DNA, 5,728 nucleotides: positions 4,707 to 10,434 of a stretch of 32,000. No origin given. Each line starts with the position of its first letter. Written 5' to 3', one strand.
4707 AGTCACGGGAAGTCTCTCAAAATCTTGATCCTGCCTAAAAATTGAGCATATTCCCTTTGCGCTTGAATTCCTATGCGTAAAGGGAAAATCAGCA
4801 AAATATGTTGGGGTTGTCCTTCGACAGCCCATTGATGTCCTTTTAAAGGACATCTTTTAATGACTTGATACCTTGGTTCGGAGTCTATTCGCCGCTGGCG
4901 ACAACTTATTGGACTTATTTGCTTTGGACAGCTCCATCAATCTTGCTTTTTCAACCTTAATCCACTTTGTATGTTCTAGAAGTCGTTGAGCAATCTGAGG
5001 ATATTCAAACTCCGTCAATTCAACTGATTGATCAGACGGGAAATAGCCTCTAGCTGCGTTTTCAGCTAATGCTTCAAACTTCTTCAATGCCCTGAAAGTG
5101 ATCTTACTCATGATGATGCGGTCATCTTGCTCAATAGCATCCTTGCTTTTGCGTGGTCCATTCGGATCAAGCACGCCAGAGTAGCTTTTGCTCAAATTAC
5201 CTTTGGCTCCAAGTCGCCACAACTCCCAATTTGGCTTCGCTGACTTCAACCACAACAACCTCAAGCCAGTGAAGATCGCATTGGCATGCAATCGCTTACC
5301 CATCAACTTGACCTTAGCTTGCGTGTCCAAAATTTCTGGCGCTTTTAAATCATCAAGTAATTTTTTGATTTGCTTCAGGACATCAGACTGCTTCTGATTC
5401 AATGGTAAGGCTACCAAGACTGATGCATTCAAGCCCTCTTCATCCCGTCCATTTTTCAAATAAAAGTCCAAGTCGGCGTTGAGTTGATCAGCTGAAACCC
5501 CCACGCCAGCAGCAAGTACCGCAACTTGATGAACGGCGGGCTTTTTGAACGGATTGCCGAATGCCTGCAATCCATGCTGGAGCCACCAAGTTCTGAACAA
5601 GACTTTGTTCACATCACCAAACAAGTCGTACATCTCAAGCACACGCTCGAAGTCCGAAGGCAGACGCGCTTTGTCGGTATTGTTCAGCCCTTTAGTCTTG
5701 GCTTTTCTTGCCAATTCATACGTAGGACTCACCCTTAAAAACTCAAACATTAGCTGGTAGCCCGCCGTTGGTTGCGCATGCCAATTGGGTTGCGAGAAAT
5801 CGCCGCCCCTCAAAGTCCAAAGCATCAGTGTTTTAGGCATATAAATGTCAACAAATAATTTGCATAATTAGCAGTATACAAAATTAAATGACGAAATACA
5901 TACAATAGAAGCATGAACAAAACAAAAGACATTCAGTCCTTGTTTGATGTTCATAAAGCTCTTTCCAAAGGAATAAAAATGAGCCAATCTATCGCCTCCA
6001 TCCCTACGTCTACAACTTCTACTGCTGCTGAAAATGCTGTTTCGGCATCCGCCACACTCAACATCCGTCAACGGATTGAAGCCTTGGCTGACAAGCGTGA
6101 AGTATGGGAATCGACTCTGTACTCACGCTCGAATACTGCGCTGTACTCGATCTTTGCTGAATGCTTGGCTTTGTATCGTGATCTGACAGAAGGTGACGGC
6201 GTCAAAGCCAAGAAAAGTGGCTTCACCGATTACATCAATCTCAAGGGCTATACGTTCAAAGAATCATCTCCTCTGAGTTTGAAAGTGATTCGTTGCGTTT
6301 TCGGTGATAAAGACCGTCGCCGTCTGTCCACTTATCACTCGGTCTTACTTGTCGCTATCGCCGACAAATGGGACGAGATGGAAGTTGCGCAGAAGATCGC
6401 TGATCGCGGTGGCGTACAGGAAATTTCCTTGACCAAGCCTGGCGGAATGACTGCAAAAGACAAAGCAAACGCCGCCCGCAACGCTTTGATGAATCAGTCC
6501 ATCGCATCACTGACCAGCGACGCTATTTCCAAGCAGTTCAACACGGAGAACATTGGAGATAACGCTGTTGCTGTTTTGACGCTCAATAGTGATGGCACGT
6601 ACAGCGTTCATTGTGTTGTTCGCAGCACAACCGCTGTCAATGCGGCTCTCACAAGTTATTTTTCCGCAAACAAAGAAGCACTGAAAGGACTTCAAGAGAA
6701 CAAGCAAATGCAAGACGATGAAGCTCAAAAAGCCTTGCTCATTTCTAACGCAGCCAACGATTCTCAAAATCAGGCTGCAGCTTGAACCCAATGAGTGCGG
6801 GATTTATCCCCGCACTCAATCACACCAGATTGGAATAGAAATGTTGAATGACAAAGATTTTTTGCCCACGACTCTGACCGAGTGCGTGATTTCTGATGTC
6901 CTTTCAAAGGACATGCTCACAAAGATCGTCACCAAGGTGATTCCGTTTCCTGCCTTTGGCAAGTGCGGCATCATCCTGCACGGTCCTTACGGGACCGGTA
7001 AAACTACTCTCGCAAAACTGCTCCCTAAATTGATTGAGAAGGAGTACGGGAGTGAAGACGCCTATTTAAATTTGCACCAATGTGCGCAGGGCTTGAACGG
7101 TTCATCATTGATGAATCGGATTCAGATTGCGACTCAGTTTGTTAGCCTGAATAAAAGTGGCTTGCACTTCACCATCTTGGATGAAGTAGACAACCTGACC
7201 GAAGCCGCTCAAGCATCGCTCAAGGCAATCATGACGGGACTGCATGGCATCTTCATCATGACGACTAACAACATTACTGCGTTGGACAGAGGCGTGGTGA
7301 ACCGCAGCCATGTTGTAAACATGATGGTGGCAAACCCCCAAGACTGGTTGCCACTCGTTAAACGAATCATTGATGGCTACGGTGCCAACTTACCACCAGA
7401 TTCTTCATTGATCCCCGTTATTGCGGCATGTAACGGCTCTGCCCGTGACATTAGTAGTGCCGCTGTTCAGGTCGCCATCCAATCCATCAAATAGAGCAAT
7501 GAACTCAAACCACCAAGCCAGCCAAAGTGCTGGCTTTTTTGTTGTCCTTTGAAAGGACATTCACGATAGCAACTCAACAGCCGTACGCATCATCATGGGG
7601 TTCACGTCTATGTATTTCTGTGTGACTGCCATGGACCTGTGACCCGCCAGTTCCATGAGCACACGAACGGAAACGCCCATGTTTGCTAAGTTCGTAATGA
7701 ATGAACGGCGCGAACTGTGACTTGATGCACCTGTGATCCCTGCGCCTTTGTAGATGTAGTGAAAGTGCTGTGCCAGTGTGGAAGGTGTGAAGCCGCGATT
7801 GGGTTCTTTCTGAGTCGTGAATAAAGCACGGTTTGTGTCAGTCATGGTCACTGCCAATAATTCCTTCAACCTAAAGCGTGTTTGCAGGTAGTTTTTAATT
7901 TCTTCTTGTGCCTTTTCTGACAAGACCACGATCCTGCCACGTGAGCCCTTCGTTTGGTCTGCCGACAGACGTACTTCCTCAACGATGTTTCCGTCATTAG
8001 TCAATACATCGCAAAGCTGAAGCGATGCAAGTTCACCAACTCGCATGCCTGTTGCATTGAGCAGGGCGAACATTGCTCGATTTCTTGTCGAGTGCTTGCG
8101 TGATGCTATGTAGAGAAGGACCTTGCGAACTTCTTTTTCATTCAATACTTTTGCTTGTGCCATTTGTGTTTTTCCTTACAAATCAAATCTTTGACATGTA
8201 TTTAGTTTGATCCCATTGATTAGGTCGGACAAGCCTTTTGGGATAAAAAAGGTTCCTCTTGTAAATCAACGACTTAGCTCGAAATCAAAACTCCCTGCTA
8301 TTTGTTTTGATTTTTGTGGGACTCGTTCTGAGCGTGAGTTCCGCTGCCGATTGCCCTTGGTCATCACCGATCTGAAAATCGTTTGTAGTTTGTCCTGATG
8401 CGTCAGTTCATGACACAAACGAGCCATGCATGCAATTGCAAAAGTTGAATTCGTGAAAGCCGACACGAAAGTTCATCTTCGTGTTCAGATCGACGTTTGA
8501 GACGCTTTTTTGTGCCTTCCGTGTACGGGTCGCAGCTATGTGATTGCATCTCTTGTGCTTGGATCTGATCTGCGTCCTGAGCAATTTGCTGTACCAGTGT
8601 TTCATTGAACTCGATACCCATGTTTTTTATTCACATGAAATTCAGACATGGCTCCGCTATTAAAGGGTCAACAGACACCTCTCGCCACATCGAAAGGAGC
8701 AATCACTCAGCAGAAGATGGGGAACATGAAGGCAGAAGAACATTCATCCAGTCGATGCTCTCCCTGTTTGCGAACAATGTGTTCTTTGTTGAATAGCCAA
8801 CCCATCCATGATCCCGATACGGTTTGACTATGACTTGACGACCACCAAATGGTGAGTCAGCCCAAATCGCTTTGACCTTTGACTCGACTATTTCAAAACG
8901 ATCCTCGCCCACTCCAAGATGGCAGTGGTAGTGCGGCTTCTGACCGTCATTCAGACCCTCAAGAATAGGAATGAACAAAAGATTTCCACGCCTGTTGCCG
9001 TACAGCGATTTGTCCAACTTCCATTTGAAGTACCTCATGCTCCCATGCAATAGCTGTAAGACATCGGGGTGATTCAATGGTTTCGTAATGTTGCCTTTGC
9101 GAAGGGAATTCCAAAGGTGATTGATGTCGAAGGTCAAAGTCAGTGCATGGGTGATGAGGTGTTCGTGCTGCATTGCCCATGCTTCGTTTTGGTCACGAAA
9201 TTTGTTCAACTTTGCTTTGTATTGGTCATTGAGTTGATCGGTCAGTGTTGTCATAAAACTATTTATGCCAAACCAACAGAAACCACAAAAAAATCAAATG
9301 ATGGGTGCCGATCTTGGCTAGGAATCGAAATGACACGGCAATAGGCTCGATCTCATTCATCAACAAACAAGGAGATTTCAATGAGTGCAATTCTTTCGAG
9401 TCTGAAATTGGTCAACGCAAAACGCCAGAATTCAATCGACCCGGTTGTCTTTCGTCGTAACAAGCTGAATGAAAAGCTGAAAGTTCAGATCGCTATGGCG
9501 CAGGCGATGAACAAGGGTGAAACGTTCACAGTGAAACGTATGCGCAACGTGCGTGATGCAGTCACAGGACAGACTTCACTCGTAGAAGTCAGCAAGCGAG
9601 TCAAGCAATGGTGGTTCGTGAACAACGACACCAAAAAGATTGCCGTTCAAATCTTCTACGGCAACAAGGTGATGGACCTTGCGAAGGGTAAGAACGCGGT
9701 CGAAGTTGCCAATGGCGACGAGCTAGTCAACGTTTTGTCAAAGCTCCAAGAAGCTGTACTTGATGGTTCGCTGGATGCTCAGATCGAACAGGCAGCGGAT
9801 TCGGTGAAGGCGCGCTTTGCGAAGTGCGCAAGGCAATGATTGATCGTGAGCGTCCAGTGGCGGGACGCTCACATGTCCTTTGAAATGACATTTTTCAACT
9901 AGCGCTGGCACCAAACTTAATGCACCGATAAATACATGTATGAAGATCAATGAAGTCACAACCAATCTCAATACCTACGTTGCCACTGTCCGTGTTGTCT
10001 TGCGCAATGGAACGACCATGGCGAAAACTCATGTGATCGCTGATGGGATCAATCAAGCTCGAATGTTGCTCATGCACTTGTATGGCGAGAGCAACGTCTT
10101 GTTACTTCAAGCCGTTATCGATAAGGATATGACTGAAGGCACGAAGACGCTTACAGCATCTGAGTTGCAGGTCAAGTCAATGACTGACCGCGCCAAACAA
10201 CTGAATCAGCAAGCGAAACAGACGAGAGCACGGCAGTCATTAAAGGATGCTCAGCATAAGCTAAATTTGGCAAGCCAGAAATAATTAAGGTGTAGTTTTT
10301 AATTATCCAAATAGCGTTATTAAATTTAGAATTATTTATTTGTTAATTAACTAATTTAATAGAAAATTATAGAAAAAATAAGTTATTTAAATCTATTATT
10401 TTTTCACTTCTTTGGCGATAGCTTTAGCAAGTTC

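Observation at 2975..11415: Serine-recombinase island inserted inside the glmS stop region, with both att junctions and the ancestral site readable from the sequence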

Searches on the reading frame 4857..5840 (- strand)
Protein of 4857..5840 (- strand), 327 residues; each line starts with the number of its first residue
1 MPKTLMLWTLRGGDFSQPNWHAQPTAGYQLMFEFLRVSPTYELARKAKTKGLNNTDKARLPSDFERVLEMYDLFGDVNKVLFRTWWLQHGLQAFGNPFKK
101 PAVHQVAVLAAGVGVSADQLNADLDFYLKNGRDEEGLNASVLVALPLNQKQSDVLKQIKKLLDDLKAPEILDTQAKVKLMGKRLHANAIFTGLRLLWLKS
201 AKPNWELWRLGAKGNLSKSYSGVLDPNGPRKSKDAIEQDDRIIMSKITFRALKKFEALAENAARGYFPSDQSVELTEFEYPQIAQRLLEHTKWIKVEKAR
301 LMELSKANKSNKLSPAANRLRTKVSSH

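Call 6: search_protein_families(library=pfam, proteins=[window:4857-5840:-], max_evalue=0.01)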
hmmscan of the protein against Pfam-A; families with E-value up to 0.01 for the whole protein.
window:4857-5840:- (327 aa): 0 families

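Call 21: search_protein_families(library=phrogs, proteins=[window:4857-5840:-], max_evalue=0.001)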
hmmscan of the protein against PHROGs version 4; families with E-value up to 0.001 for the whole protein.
window:4857-5840:- (327 aa): 0 families

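Call 22: search_protein_families(library=ncbifam, proteins=[window:4857-5840:-], max_evalue=0.001)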
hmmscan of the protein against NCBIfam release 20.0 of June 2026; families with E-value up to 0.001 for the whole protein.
window:4857-5840:- (327 aa): 0 families
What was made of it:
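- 4857..5840 (-): 327-aa protein of unknown function, a backbone gene of the close subfamily. No family hit (calls 6, 21, 22).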

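Call 23: search_protein_families(library=padloc, proteins=[window:4857-5840:-], max_evalue=0.001)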
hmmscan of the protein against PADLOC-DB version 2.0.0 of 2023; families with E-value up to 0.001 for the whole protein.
window:4857-5840:- (327 aa): 0 families

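Call 67: search_protein_families(library=pfam, proteins=[window:4857-5840:-], max_evalue=10)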
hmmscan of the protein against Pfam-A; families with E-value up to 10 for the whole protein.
window:4857-5840:- (327 aa): 2 families
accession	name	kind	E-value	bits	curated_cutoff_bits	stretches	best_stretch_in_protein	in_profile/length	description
PF07749.17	ERp29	-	0.034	15.4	24.3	1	279-310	45-77/95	Endoplasmic reticulum protein ERp29, C-terminal domain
PF10178.14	PAC3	-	0.21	12.2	21.2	1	134-163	56-85/87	Proteasome assembly chaperone 3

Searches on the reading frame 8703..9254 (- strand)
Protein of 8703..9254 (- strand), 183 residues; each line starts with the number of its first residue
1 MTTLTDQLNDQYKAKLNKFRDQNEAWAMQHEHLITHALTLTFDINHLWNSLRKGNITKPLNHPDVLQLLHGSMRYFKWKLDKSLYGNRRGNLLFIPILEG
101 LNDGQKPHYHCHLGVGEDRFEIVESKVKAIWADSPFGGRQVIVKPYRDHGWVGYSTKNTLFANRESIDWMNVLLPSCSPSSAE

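Call 6: search_protein_families(library=pfam, proteins=[window:8703-9254:-], max_evalue=0.01)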
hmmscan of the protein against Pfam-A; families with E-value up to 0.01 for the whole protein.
window:8703-9254:- (183 aa): 0 families

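Call 21: search_protein_families(library=phrogs, proteins=[window:8703-9254:-], max_evalue=0.001)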
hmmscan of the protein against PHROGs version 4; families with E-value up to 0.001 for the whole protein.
window:8703-9254:- (183 aa): 0 families

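Call 22: search_protein_families(library=ncbifam, proteins=[window:8703-9254:-], max_evalue=0.001)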
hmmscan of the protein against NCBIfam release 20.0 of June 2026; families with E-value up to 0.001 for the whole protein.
window:8703-9254:- (183 aa): 0 families

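Call 23: search_protein_families(library=padloc, proteins=[window:8703-9254:-], max_evalue=0.001)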
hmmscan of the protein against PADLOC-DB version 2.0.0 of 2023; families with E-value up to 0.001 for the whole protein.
window:8703-9254:- (183 aa): 0 families

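Call 67: search_protein_families(library=pfam, proteins=[window:8703-9254:-], max_evalue=10)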
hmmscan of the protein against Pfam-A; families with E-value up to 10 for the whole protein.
window:8703-9254:- (183 aa): 1 family
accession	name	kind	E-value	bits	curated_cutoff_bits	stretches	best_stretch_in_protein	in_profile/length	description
PF23343.2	REP_ORF2-G2P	-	0.038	14.7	27.8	1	67-132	13-75/99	Replication-associated protein ORF2/G2P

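Call 78: find_homologous_proteins(query=window:8703-9254:-)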
Query window:8703-9254:- (183 aa): 34 proteins with E <= 0.001 among 42 candidates.
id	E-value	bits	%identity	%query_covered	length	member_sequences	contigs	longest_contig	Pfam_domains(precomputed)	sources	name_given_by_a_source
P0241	5.1e-110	383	87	100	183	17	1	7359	-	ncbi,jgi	jgi:hypothetical protein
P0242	1.0e-108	379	84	100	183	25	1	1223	-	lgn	-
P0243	2.0e-108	378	84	100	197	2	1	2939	-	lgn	-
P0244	4.3e-106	371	85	100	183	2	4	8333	-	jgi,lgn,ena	jgi:hypothetical protein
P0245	2.4e-104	365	83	100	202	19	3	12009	-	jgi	jgi:hypothetical protein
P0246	2.6e-99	348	77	100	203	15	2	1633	-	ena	-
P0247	1.5e-98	346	78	100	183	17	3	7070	-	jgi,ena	jgi:hypothetical protein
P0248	6.6e-98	344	78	100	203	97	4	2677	-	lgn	-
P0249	1.2e-97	343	75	100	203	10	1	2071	-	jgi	jgi:hypothetical protein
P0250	6.0e-97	341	77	100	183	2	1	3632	-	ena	-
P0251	4.1e-96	338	75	100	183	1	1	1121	-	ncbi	-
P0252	3.2e-95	335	81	100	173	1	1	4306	-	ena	-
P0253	9.7e-93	327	73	100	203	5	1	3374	-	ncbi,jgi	jgi:hypothetical protein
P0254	8.6e-85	301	69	100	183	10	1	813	-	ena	-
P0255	1.2e-84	301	68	100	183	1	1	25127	-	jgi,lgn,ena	-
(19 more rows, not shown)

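Call 81: search_solved_structures(query=A3, max_evalue=1)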
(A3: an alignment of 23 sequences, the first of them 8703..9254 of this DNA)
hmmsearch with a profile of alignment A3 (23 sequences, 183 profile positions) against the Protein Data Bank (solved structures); distinct sequences matched with E-value up to 1: 1.
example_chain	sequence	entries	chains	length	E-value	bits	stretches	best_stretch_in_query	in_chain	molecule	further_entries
4evx_A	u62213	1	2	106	0.31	13.8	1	14-43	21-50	Putative phage endolysin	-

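Call 82: search_protein_families(library=pfam, alignment_id=A3, max_evalue=0.1)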
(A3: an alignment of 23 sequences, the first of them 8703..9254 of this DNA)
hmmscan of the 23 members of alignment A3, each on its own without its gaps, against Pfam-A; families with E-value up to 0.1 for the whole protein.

A. member 1, window:8703-9254:- (183 aa): 1 family
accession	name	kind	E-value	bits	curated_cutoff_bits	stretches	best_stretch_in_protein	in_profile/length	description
PF23343.2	REP_ORF2-G2P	-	0.038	14.7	27.8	0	67-132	13-75/99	Replication-associated protein ORF2/G2P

B. families by the number of members that match (of 23 scanned): 2 families
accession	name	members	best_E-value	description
PF23343.2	REP_ORF2-G2P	18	0.00015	Replication-associated protein ORF2/G2P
PF16850.11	Inhibitor_I66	1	0.013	Peptidase inhibitor I66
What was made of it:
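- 8703..9254 (-): 183-aa probable HUH rolling-circle Rep-like nuclease. 18 of 23 homologues hit PF23343 REP_ORF2-G2P below threshold (call 82).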

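Call 84: predict_structure(alignment_id=A3)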
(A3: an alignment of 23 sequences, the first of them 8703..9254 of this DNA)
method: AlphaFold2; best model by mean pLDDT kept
length: 183 residues; sequences in the alignment: 23
mean_pLDDT: 83.2   pTM: 0.80
mean pLDDT of the five models: 83.2, 73.8, 73.2, 70.8, 68.7
residues with pLDDT >= 90: 76; 70-90: 89; 50-70: 7; < 50: 11
segments of 3 or more residues with pLDDT < 50: 149-152, 178-183
pLDDT, mean of each block of 10 residues (from residue 1): 70 76 83 90 91 83 89 95 87 92 89 91 95 94 75 63 81 69 32
secondary structure, 60 per line:
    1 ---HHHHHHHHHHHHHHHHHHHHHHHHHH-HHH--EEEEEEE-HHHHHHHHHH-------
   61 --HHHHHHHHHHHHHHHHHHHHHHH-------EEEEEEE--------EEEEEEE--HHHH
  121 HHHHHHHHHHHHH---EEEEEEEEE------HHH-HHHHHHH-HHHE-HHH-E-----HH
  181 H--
elements in order: H4-29 E36-42 H44-53 H63-85 E93-99 E108-114 H117-133 E137-145 H156-162
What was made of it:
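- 8703..9254 (-): The AF2 model has pLDDT 83 (call 84).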

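Call 86: fold_search(model_id=the predicted structure, library=pdb)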
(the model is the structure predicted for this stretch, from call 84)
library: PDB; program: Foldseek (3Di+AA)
matches with E <= 10: 1107; with E <= 0.001: 0
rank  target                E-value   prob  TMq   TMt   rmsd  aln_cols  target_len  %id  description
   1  7szy                  6.3e-03  0.97  0.33  0.34   7.1       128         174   16  High-resolution structure of the nuclease domain from the main replication protein NS1 of Human Parvovirus B19 (released 2022-03-30)
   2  7y57_A                8.1e-03  0.94  0.35  0.37   6.6       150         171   14  Crystal structure of NS1 nuclease domain in P21 space group (released 2023-07-05)
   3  3dtz_D                9.2e-03  0.91  0.29  0.25   6.5       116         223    9  Crystal structure of Putative Chlorite dismutase TA0507 (released 2008-08-05)
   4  3dtz_C                1.4e-02  0.82  0.27  0.24   6.5       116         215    9  Crystal structure of Putative Chlorite dismutase TA0507 (released 2008-08-05)
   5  3dtz_A                1.6e-02  0.80  0.27  0.24   6.6       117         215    8  Crystal structure of Putative Chlorite dismutase TA0507 (released 2008-08-05)
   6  4fnh_A                1.7e-02  0.77  0.30  0.43   6.4       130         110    8  Crystal structure of IsdI-W66Y in complex with heme (released 2012-08-22)
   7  4ush_B                2.0e-02  0.77  0.28  0.41   8.2       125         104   13  Nitrogen regulatory protein PII from Chlamydomonas reinhardtii in unliganded state (released 2014-12-03)
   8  3dtz_B                2.0e-02  0.75  0.28  0.24   7.6       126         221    8  Crystal structure of Putative Chlorite dismutase TA0507 (released 2008-08-05)
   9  4ush_A                2.0e-02  0.66  0.25  0.39  11.3       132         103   11  Nitrogen regulatory protein PII from Chlamydomonas reinhardtii in unliganded state (released 2014-12-03)
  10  1gnk_A                2.2e-02  0.69  0.21  0.35  11.6       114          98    9  GLNK, A SIGNAL PROTEIN FROM E. COLI (released 1999-07-23)
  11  5nbz_A                2.2e-02  0.44  0.22  0.18   9.4       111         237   14  Wzz dodecamer fitted by MDFF to the Wzz experimental map from cryo-EM (released 2017-04-05)
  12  4c3l                  2.8e-02  0.75  0.25  0.43  10.1       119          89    8  Structure of wildtype PII from S. elongatus at high resolution (released 2014-01-15)
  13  3l7p_E                3.0e-02  0.69  0.23  0.43  10.4       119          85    8  Crystal structure of SMU.1657c, Putative nitrogen regulatory protein PII from streptococcus mutans (released 2010-12-29)
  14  3bgu_B                3.2e-02  0.54  0.27  0.38   6.7       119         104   14  Crystal structure of a dimeric ferredoxin-like protein of unknown function (tfu_0763) from thermobifida fusca yx at 1. (released 2007-12-11)
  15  4cnz_A                3.4e-02  0.69  0.22  0.35  11.6       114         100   10  Structure of PII signaling protein GlnZ from Azospirillum brasilense in complex with adenosine diphosphate (released 2014-05-28)
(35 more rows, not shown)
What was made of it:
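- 8703..9254 (-): The top Foldseek hits are the parvovirus NS1, AAV Rep and circovirus Rep nuclease domains, but weakly: E about 6e-3 to 7e-2, TM about 0.35 (call 86).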

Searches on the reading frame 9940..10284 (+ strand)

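Call 6: search_protein_families(library=pfam, proteins=[window:9940-10284:+], max_evalue=0.01)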
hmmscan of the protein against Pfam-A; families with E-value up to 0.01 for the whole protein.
window:9940-10284:+ (114 aa): 0 families

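Call 21: search_protein_families(library=phrogs, proteins=[window:9940-10284:+], max_evalue=0.001)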
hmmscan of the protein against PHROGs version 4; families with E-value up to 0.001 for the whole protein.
window:9940-10284:+ (114 aa): 0 families

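Call 22: search_protein_families(library=ncbifam, proteins=[window:9940-10284:+], max_evalue=0.001)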
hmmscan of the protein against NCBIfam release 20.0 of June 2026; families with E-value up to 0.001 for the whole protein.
window:9940-10284:+ (114 aa): 0 families

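Call 23: search_protein_families(library=padloc, proteins=[window:9940-10284:+], max_evalue=0.001)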
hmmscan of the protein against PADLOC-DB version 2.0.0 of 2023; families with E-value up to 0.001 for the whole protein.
window:9940-10284:+ (114 aa): 0 families

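Call 67: search_protein_families(library=pfam, proteins=[window:9940-10284:+], max_evalue=10)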
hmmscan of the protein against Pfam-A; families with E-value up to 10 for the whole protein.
window:9940-10284:+ (114 aa): 1 family
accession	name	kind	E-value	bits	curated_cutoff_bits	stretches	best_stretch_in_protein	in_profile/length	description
PF10779.14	XhlA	-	0.87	10.2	34.7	1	71-109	6-42/67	Haemolysin XhlA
